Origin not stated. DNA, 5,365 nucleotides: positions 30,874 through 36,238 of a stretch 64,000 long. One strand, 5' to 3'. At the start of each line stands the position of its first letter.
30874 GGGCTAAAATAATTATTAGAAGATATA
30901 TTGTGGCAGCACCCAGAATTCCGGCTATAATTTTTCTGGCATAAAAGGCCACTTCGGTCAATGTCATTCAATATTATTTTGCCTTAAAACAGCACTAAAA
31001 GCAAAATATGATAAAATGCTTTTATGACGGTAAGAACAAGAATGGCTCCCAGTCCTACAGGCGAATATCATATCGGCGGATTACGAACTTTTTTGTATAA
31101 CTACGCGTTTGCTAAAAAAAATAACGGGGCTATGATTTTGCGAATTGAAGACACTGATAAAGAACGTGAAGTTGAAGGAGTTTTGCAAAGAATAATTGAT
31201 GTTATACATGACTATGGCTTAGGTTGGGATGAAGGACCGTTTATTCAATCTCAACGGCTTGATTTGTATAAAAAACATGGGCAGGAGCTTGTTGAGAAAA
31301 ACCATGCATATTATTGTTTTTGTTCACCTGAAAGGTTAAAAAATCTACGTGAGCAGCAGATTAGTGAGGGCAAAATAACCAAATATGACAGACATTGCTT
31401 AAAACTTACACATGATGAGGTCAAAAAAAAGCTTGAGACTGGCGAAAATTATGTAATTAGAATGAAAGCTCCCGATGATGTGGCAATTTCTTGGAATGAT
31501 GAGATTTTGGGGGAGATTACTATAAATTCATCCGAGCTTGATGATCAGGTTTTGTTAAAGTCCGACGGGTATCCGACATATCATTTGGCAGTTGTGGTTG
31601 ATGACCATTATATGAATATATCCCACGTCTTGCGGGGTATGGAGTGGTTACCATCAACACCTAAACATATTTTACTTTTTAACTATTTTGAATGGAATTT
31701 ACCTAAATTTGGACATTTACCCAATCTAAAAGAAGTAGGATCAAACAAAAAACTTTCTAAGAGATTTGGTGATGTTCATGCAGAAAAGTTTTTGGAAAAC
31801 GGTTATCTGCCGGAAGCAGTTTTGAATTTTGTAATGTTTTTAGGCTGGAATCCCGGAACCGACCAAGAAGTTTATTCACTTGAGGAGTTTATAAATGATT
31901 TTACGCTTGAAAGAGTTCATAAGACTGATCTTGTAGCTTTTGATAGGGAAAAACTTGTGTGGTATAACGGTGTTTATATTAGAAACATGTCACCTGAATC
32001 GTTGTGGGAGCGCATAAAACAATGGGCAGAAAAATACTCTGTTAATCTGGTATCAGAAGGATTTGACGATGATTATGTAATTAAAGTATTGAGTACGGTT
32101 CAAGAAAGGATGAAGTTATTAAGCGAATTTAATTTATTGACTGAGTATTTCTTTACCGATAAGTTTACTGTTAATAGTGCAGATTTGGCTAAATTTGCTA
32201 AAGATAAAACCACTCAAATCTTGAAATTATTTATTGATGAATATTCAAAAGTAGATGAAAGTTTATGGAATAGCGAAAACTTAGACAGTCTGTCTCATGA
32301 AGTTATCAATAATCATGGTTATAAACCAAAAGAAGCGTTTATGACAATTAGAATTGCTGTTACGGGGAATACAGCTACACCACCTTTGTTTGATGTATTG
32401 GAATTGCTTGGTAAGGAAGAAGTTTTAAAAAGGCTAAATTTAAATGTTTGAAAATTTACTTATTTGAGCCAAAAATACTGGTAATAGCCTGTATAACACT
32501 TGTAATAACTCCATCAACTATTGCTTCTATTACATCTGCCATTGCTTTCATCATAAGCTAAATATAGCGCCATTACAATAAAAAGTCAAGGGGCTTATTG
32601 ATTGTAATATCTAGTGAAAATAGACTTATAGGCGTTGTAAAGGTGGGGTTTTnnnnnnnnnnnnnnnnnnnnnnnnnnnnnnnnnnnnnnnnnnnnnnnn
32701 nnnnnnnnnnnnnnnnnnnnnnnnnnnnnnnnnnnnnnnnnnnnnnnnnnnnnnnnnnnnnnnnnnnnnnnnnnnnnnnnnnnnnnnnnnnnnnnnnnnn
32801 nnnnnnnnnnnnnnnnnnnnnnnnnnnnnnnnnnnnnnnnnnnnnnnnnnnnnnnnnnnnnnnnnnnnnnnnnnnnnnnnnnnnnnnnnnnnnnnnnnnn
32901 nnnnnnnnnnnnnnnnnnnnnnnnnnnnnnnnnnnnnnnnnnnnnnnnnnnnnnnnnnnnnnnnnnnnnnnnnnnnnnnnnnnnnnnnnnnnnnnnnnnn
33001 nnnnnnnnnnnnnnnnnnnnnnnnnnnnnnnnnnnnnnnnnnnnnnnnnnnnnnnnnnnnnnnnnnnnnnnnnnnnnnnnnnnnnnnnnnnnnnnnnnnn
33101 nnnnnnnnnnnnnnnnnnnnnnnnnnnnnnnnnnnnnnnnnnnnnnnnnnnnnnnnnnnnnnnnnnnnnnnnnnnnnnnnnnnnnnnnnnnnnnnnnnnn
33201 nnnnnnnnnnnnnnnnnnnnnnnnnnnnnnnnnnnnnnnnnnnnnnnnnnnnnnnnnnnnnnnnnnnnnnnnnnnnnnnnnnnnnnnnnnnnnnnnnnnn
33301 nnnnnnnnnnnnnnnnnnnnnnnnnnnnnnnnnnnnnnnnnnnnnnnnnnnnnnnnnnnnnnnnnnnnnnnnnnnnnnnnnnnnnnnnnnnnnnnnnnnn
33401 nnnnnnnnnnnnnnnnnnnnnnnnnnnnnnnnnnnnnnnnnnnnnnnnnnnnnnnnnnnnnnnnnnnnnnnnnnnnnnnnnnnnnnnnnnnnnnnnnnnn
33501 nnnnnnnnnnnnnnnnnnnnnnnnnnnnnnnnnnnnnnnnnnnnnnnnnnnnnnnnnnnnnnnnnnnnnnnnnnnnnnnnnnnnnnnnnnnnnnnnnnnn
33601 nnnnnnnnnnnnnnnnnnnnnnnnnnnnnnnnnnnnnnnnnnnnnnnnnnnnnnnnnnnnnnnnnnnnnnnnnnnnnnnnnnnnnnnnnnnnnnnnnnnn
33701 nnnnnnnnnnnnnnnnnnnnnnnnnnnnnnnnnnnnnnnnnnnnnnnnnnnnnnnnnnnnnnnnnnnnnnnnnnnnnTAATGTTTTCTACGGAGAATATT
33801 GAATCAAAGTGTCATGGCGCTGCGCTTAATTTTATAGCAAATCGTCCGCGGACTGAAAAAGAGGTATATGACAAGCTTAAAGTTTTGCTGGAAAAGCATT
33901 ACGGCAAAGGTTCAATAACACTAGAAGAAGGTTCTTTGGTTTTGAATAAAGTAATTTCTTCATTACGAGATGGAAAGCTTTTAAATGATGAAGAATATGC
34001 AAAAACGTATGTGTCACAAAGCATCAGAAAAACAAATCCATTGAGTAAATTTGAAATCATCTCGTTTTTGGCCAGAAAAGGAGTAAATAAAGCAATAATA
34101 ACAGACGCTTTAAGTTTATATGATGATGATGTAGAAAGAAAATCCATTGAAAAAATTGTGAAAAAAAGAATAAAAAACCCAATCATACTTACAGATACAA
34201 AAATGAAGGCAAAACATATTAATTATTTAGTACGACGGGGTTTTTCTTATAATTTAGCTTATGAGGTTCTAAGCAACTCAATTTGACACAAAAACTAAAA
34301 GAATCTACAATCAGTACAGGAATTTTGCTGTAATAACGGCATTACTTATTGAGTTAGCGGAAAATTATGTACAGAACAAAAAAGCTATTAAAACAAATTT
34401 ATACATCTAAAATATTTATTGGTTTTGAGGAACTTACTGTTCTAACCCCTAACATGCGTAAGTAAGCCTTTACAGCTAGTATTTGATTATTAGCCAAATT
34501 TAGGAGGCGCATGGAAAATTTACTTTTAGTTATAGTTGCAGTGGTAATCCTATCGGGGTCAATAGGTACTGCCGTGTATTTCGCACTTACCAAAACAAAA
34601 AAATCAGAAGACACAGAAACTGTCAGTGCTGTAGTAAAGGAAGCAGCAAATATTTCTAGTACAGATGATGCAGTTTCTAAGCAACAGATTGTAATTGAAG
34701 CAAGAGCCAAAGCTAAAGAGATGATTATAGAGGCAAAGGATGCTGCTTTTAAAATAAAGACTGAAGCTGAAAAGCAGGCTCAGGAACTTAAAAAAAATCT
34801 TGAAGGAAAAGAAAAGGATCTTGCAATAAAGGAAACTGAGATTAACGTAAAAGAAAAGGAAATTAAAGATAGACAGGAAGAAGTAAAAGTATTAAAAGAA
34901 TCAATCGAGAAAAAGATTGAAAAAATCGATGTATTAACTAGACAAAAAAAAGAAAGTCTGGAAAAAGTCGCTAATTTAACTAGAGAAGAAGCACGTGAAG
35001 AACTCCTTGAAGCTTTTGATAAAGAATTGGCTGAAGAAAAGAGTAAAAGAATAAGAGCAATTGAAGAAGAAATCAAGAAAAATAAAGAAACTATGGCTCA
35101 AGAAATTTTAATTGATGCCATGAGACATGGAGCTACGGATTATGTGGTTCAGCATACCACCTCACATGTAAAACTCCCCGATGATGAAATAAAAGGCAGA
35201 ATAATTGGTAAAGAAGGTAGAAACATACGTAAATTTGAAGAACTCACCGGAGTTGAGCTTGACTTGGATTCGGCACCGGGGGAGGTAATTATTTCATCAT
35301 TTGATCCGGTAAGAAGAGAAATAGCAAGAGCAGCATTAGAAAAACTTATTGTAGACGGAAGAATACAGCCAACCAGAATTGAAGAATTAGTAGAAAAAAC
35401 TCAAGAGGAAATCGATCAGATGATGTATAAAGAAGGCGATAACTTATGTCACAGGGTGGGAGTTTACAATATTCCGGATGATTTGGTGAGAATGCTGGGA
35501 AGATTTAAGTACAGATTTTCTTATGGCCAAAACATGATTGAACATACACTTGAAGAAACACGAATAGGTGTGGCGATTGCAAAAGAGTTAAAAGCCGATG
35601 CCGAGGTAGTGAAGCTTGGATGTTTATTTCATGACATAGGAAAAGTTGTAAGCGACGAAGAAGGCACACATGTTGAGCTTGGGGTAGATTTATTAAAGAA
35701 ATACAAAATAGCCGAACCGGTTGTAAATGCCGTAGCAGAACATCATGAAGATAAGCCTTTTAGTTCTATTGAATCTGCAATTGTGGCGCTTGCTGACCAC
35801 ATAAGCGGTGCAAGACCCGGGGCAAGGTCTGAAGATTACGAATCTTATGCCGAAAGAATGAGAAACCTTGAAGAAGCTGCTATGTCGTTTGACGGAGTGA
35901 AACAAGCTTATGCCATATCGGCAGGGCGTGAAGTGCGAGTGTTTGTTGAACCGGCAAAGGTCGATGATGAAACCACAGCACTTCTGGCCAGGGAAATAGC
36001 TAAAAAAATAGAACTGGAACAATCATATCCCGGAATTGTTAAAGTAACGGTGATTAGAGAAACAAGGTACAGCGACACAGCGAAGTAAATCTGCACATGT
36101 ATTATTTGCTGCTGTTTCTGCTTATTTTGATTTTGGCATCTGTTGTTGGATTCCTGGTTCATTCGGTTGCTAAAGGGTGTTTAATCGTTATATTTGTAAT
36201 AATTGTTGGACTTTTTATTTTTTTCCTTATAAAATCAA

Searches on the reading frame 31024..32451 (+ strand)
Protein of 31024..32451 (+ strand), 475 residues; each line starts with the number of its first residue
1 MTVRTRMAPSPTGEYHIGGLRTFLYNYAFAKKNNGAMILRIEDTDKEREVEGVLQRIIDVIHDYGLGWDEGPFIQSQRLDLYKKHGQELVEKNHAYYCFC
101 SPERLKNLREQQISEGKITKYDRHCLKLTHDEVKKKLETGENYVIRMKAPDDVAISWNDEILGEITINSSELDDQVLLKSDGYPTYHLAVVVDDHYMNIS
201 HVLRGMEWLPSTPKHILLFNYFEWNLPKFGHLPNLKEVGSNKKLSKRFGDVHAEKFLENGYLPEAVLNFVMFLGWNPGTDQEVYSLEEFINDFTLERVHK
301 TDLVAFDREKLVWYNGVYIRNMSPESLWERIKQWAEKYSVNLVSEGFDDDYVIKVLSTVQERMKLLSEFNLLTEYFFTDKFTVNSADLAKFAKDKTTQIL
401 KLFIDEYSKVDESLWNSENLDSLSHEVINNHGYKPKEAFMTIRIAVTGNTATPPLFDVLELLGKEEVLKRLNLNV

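Call 21: search_protein_families(library=pfam, proteins=[window:31024-32451:+], max_evalue=0.0001)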
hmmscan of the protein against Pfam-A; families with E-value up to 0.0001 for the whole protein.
window:31024-32451:+ (475 aa): 2 families
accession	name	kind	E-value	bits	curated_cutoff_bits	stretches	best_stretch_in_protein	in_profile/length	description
PF00749.27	tRNA-synt_1c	-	3.4e-98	328.9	23.4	1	3-313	2-314/314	tRNA synthetases class I (E and Q), catalytic domain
PF19269.4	Anticodon_2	-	2.7e-28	99.6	23.6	1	329-472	4-138/141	Anticodon binding domain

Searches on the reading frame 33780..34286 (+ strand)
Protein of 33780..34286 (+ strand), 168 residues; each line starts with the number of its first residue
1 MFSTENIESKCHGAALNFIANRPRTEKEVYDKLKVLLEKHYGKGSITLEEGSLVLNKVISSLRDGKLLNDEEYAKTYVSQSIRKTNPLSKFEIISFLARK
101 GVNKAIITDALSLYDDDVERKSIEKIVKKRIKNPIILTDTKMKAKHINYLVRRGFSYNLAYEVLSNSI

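Call 21: search_protein_families(library=pfam, proteins=[window:33780-34286:+], max_evalue=0.0001)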
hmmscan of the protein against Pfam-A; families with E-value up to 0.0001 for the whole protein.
window:33780-34286:+ (168 aa): 3 families
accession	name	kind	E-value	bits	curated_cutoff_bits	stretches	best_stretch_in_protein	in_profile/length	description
PF21981.2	RecX_HTH3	-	2.9e-10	40.6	26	1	123-164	7-48/48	RecX, third three-helix domain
PF21982.2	RecX_HTH1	-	3.6e-10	40.1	26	1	13-34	3-24/40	RecX, first three-helix domain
PF02631.22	RecX_HTH2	-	1.7e-05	25.4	26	1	69-111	1-42/42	RecX, second three-helix domain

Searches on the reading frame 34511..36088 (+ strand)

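Call 21: search_protein_families(library=pfam, proteins=[window:34511-36088:+], max_evalue=0.0001)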
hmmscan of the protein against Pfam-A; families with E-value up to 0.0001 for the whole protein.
window:34511-36088:+ (525 aa): 3 families
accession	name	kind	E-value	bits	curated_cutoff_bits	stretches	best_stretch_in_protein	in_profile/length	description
PF12072.13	RNase_Y_N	-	3.2e-22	79.4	32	1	6-211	4-201/201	RNase Y N-terminal region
PF01966.28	HD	-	4.1e-17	63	22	1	343-432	2-114/116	HD domain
PF00013.35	KH_1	-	3.3e-07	30.4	21.5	1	223-277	7-65/66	KH domain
